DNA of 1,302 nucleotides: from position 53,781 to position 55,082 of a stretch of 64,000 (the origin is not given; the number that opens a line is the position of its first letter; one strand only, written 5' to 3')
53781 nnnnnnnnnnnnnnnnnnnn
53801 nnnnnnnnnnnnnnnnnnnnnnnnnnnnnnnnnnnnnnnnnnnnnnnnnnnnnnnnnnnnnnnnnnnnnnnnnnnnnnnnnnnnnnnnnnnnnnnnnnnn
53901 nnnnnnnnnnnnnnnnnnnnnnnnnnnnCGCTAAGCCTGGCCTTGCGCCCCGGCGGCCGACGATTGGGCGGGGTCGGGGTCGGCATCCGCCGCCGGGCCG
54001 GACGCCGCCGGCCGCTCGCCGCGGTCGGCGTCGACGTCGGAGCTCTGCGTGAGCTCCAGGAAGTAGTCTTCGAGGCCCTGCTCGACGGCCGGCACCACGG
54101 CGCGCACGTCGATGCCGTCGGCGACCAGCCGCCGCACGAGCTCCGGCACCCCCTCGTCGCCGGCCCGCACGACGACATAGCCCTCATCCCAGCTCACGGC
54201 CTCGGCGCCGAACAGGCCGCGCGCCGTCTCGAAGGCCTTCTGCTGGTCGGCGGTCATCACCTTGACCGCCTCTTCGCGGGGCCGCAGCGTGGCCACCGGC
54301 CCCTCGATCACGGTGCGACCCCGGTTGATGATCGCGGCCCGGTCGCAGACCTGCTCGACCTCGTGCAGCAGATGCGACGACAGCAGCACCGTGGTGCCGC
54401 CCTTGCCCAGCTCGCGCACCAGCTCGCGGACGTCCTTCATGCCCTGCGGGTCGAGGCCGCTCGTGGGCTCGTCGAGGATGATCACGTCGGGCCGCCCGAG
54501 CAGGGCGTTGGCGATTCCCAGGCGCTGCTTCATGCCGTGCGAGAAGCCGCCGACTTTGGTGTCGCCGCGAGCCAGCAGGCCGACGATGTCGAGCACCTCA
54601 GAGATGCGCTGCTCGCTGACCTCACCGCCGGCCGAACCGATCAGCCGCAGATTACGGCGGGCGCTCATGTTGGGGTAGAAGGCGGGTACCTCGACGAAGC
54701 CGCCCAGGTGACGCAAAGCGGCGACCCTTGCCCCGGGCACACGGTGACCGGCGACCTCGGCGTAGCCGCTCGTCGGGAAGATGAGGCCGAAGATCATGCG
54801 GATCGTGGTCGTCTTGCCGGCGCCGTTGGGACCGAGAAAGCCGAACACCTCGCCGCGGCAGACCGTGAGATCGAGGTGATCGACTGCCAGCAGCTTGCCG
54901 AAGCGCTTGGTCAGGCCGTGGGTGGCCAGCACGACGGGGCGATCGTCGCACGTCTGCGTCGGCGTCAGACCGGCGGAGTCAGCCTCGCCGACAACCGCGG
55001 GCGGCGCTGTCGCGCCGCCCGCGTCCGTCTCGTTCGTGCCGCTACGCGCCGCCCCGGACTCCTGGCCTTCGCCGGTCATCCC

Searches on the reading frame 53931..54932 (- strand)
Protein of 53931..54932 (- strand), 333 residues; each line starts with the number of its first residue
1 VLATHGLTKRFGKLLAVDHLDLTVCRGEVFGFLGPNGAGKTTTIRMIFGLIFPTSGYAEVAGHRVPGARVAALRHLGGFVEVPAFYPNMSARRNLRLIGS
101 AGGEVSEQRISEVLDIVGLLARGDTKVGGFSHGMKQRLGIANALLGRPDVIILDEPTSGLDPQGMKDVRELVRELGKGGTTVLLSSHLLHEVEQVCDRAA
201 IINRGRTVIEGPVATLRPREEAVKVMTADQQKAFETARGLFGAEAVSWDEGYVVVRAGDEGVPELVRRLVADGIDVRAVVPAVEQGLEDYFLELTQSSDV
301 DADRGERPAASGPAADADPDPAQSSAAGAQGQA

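Call 7: search_protein_families(library=pfam, proteins=[window:53931-54932:-], max_evalue=0.001)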
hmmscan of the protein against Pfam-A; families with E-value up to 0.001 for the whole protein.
window:53931-54932:- (333 aa): 2 families
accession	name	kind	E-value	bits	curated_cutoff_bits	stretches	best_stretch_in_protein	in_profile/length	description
PF00005.33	ABC_tran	-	8.3e-27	94.9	25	1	18-158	2-137/137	ABC transporter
PF13304.12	AAA_21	-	3.6e-12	47.4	27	1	125-189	233-300/304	AAA domain, putative AbiEii toxin, Type IV TA system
